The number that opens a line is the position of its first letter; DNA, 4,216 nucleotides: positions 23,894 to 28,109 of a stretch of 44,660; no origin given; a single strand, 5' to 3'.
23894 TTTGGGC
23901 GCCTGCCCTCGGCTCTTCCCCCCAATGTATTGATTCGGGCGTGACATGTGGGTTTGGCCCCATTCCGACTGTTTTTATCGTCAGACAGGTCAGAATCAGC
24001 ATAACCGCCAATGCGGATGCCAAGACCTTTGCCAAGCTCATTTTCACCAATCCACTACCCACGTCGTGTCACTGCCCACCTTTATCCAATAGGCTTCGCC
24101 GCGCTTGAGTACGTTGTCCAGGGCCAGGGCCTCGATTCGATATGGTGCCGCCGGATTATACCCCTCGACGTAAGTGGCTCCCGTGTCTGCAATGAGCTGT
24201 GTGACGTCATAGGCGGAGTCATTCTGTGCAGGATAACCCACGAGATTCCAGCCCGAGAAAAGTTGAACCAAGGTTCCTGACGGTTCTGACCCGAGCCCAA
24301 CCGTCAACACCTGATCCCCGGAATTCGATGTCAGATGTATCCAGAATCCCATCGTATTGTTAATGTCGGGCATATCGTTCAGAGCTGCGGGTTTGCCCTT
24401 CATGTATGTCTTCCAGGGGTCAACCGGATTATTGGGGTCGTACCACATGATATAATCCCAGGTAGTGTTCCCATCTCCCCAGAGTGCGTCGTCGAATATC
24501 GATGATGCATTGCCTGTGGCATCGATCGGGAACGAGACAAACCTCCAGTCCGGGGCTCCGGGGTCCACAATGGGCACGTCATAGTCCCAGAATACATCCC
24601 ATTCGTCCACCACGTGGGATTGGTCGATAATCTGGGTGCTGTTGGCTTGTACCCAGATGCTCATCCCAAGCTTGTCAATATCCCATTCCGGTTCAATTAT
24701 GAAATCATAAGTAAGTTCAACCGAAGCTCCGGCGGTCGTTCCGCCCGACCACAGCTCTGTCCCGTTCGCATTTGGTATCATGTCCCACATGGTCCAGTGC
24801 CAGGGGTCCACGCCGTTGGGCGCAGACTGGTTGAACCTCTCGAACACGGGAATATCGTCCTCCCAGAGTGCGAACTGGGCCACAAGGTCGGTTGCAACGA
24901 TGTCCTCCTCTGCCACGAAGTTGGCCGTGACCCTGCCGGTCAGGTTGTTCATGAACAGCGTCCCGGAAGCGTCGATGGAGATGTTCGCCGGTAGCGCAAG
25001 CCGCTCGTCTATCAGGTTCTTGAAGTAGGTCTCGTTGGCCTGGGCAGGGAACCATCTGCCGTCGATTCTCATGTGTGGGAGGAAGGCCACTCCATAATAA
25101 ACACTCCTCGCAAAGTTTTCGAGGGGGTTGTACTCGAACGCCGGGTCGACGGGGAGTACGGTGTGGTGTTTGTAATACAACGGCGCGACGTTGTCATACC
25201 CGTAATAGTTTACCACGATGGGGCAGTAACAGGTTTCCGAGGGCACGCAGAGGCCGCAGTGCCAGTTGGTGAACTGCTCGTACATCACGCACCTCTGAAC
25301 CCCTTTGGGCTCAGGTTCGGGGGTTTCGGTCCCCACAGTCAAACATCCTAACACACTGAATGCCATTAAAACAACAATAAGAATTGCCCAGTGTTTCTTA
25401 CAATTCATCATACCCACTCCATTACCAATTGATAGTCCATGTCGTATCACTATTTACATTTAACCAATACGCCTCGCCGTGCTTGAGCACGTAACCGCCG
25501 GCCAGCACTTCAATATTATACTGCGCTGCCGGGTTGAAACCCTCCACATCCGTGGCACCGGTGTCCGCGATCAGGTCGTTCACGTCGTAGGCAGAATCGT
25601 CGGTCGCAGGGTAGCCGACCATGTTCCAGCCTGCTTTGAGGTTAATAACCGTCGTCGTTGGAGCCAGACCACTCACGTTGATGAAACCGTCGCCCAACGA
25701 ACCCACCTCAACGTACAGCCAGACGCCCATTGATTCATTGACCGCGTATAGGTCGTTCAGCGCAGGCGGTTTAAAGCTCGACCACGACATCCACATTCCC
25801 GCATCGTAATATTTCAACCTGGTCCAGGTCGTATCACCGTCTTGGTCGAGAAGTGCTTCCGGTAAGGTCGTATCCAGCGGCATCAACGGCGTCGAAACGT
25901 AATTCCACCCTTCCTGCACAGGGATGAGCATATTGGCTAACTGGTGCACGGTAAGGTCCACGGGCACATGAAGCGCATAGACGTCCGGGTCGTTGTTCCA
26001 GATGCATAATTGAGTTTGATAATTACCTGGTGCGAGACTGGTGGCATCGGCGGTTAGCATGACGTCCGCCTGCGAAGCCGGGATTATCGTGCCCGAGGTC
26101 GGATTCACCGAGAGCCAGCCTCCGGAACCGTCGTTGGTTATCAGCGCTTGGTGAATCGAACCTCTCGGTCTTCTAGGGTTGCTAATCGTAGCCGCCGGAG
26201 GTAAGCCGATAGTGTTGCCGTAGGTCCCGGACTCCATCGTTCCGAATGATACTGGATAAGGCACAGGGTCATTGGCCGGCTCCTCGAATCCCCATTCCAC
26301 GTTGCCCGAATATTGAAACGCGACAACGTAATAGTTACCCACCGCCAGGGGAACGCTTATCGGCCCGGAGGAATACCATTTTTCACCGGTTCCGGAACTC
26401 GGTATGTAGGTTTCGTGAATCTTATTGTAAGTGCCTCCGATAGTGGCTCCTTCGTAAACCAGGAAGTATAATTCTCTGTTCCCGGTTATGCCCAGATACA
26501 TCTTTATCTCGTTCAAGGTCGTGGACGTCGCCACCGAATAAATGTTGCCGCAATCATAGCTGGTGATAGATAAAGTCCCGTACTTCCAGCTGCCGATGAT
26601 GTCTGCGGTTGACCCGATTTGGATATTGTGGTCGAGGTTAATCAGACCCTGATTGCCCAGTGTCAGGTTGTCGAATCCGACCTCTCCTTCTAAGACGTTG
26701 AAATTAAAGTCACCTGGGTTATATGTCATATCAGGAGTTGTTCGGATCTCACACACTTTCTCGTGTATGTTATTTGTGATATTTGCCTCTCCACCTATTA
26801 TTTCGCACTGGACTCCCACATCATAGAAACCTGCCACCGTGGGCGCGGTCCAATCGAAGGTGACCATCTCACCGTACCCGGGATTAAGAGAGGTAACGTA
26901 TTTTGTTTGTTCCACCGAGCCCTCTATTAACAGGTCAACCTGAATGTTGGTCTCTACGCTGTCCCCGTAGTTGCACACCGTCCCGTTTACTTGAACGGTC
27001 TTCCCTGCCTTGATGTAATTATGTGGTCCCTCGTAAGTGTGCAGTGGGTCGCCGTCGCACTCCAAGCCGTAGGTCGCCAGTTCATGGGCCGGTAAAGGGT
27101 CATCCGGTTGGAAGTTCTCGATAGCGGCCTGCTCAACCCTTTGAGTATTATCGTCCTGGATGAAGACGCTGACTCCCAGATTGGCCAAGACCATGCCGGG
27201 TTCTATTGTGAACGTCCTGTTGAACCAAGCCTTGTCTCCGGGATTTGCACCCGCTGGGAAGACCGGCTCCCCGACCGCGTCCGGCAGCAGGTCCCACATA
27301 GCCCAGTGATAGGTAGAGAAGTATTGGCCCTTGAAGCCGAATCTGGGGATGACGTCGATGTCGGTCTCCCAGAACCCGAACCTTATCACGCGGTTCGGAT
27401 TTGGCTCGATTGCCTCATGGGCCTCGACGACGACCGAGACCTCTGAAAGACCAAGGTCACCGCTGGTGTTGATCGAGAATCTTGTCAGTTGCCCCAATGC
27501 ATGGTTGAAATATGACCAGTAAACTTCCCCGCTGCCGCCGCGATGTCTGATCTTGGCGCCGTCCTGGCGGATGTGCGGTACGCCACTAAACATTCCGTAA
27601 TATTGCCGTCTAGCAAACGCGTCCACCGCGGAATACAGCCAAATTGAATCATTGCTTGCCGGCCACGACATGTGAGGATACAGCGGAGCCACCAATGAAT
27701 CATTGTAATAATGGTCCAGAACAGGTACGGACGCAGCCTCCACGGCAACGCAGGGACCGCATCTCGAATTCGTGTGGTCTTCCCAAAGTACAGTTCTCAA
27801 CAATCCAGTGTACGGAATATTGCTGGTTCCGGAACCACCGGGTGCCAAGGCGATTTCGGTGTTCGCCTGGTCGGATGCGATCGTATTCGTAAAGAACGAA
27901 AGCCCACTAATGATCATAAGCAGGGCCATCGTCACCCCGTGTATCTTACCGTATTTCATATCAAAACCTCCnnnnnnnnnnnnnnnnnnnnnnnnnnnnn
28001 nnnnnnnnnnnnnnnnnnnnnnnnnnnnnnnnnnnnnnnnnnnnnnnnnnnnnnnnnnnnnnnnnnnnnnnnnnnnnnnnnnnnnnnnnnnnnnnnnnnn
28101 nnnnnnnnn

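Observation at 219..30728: Eight neighbouring secreted proteins with unrelated heads share one ~160-aa C-terminal module ending W-V-V-D-W-stop: candidate undescribed archaeal surface-display or adhesin-tip module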

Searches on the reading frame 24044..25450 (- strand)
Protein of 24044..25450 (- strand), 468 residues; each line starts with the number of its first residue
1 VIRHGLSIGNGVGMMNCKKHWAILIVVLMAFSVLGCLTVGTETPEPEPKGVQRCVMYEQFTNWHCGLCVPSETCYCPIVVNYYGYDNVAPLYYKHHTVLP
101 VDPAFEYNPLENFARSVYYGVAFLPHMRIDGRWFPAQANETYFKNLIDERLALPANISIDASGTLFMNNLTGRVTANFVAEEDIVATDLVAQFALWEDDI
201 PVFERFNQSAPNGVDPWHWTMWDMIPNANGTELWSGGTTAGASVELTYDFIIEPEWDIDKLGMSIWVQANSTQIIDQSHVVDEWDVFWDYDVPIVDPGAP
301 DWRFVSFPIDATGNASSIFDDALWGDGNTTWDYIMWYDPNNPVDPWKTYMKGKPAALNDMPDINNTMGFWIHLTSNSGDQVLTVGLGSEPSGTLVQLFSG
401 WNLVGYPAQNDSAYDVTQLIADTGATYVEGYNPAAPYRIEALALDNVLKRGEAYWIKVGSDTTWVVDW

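Call 5: search_protein_families(library=pfam, proteins=[window:24044-25450:-], max_evalue=0.1)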
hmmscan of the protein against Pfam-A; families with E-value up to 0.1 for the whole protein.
window:24044-25450:- (468 aa): 1 family
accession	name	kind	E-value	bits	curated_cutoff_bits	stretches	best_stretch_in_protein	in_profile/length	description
PF11551.14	Omp28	-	7.9e-06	26.3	34.9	1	118-273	7-157/171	Outer membrane protein Omp28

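Call 6: search_protein_families(library=ncbifam, proteins=[window:24044-25450:-], max_evalue=0.1)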
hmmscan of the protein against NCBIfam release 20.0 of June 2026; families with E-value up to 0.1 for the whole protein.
window:24044-25450:- (468 aa): 1 family
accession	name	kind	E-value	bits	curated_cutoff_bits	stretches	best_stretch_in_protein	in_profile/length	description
NF033782.1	lipoprot_Omp28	subfamily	0.0039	16.4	150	1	20-206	3-188/264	Omp28 family outer membrane lipoprotein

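Call 26: find_encoding_contigs(protein=window:24044-25450:-, flank=2000, max_places=3)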
Protein window:24044-25450:- (468 aa): no gene with exactly this product is on record in the collection.

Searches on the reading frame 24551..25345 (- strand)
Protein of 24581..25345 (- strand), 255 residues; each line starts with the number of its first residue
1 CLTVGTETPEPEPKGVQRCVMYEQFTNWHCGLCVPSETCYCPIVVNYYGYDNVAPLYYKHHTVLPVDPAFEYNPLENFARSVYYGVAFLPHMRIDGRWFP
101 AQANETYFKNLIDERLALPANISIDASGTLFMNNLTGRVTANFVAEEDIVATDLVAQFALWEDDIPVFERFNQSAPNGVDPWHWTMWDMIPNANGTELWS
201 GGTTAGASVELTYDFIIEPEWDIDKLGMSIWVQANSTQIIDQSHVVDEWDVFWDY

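Call 87: find_homologous_proteins(query=window:24581-25345:-, max_evalue=0.001)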
Query window:24581-25345:- (255 aa): 1 proteins with E <= 0.001 among 308 candidates.
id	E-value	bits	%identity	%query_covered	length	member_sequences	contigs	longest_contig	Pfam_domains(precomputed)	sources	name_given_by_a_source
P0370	4.4e-95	336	63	94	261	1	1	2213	-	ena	-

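Call 90: find_related_loci(query=A9, collection=genome_contigs, flank=4000)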
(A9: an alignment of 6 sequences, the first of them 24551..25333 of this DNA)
Query A9 (261 aa) in genome_contigs; peptide patterns used: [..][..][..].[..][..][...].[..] (x = any residue, [..] = any of these).
22 stretches matched a pattern, but none encodes a relative of the query by tblastn (E <= 1e-3).

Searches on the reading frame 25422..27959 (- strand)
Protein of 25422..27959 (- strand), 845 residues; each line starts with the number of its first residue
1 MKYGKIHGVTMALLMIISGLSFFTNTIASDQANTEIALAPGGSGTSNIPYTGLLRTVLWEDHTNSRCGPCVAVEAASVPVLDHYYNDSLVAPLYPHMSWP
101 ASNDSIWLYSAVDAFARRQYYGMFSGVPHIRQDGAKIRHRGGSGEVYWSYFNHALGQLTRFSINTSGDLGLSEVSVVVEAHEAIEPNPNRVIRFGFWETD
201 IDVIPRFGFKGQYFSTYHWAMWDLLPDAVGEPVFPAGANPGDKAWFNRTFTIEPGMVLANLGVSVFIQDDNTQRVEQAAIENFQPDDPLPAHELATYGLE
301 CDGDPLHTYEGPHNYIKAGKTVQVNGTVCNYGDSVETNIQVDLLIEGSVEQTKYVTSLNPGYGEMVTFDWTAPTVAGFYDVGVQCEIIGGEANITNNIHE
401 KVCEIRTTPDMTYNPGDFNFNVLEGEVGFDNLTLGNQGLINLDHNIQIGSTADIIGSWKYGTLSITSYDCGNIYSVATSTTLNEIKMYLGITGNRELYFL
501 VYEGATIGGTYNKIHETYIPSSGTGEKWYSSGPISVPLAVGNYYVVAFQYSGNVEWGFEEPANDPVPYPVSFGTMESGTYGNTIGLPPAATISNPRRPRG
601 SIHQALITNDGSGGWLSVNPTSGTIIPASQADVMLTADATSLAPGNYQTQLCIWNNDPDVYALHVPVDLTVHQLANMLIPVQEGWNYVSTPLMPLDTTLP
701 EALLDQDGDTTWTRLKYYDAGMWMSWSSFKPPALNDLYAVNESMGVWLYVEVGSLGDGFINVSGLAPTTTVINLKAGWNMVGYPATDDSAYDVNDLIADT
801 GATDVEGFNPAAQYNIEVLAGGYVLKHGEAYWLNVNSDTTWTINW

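Call 5: search_protein_families(library=pfam, proteins=[window:25422-27959:-], max_evalue=0.1)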
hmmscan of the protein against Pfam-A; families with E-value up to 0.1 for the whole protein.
window:25422-27959:- (845 aa): 3 families
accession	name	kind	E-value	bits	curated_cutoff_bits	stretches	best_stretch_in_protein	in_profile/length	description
PF07705.17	CARDB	-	2.7e-07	31.1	22.7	1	316-384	15-82/101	CARDB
PF19190.6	BACON_2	-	0.00017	21.8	25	1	613-653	41-81/94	Viral BACON domain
PF24507.1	Ig_CFAP65_4th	-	0.062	14.1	27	0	609-658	18-65/76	CFAP65, fourth Ig-like domain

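Call 6: search_protein_families(library=ncbifam, proteins=[window:25422-27959:-], max_evalue=0.1)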
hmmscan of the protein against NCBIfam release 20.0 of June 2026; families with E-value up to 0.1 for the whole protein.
window:25422-27959:- (845 aa): 0 families

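Call 28: find_encoding_contigs(protein=window:25422-27959:-, flank=1000, max_places=3)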
Protein window:25422-27959:- (845 aa): no gene with exactly this product is on record in the collection.
